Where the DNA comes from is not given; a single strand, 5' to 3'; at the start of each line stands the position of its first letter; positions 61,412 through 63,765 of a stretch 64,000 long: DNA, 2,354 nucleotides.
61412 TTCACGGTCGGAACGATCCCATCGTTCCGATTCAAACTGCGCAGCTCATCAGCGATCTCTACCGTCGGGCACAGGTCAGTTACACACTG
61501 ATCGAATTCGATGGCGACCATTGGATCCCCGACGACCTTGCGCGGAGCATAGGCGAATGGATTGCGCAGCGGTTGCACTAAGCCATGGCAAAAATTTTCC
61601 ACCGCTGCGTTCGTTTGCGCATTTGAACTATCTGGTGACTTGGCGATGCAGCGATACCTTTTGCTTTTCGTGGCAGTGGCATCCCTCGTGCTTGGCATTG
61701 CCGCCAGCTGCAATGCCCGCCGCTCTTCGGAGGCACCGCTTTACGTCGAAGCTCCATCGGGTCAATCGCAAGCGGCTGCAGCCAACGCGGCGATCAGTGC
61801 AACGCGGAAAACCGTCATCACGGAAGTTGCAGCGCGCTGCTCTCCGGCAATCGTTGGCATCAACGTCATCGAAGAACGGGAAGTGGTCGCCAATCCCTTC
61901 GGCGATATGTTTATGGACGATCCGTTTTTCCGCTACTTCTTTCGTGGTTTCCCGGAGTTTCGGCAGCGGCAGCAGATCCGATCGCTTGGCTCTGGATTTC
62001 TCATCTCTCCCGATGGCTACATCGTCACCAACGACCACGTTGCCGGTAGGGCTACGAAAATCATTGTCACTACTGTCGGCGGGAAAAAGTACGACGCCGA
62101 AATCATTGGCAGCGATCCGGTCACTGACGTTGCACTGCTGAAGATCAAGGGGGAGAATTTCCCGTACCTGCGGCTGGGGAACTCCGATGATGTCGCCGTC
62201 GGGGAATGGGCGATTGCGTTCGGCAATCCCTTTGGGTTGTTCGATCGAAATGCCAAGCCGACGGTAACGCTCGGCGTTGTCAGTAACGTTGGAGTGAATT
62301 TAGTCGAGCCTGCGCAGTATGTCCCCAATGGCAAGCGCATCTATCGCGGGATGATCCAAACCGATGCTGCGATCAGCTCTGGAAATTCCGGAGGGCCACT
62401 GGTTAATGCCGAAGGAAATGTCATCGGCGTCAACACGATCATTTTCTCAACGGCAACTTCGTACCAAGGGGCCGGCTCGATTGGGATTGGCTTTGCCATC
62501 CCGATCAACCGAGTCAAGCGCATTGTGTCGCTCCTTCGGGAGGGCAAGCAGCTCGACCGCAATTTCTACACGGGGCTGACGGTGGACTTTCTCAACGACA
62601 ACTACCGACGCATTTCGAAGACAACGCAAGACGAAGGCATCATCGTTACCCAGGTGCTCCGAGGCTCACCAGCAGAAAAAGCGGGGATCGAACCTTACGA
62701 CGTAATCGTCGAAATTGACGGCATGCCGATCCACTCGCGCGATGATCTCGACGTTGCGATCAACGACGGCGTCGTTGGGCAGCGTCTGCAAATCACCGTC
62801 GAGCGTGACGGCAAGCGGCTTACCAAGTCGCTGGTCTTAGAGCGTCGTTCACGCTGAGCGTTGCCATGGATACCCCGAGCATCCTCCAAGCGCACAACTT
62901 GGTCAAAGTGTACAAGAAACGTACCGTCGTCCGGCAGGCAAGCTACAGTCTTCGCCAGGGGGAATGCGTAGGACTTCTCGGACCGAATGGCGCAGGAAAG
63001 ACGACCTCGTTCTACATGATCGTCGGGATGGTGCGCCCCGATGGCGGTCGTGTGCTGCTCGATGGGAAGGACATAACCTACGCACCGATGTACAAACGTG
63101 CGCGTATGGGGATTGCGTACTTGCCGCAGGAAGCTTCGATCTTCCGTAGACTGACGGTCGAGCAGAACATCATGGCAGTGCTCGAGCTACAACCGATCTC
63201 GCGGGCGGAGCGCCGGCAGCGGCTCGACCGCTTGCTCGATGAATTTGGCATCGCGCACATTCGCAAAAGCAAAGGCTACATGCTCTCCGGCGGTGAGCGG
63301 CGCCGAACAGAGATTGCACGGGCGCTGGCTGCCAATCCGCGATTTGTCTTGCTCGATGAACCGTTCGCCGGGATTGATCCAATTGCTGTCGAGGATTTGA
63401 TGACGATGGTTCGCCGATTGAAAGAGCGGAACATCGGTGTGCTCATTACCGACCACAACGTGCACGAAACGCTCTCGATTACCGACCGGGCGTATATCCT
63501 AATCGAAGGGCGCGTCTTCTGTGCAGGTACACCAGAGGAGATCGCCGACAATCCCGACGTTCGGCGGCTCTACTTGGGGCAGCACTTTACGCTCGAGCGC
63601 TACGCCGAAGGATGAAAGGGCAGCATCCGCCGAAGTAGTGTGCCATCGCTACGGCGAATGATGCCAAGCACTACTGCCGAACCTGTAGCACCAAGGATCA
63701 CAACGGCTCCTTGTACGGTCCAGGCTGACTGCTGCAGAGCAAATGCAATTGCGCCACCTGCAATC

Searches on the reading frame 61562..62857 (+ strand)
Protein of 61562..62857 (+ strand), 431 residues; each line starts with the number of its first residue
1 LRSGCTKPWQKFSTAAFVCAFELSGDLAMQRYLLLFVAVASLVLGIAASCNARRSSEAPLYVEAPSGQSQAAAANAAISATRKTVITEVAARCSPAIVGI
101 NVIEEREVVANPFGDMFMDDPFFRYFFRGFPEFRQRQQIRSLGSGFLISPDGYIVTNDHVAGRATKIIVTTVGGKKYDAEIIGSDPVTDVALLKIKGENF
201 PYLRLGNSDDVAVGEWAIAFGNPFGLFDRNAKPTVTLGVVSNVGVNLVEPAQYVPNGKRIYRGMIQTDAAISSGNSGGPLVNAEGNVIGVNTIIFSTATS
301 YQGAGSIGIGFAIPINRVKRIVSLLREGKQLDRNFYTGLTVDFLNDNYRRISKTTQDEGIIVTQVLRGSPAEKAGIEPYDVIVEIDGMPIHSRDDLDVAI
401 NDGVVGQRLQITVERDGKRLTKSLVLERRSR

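Call 58: search_protein_families(library=pfam, proteins=[window:61562-62857:+], max_evalue=0.0001)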
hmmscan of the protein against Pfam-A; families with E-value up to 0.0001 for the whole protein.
window:61562-62857:+ (431 aa): 6 families
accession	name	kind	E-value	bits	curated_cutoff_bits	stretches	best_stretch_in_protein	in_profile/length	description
PF13365.12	Trypsin_2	-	1.7e-33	116.9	27.6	1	143-290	1-144/144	Trypsin-like peptidase domain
PF00089.32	Trypsin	-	7e-17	62.4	20.6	1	141-320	25-218/220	Trypsin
PF13180.12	PDZ_2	-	2.5e-16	60.2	27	1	354-423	8-77/80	PDZ domain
PF17820.7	PDZ_6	-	6.4e-10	39.1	27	1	361-415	1-54/54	PDZ domain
PF00595.29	PDZ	-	4.3e-09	37.1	23.2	1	338-400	13-67/81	PDZ domain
PF10459.15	Peptidase_S46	-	4.8e-05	22.6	22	0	267-291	626-650/698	Peptidase S46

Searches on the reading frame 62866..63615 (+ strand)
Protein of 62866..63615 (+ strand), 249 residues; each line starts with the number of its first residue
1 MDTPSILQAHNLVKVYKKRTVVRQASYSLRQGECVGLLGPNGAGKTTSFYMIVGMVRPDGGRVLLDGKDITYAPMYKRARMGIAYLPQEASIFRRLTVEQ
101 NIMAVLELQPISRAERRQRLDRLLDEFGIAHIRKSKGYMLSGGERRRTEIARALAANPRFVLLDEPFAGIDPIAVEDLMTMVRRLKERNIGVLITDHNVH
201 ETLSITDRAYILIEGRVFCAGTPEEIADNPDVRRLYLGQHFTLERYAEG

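Call 58: search_protein_families(library=pfam, proteins=[window:62866-63615:+], max_evalue=0.0001)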
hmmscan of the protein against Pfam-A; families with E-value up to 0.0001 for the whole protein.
window:62866-63615:+ (249 aa): 3 families
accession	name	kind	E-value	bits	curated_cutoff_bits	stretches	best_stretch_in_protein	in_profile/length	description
PF00005.33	ABC_tran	-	3.5e-36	125.3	25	1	23-168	2-137/137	ABC transporter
PF13304.12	AAA_21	-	8.4e-07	29.8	27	0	154-199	252-300/304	AAA domain, putative AbiEii toxin, Type IV TA system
PF12399.14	BCA_ABC_TP_C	-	1.4e-06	28.2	25.5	1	219-241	4-26/27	Branched-chain amino acid ATP-binding cassette transporter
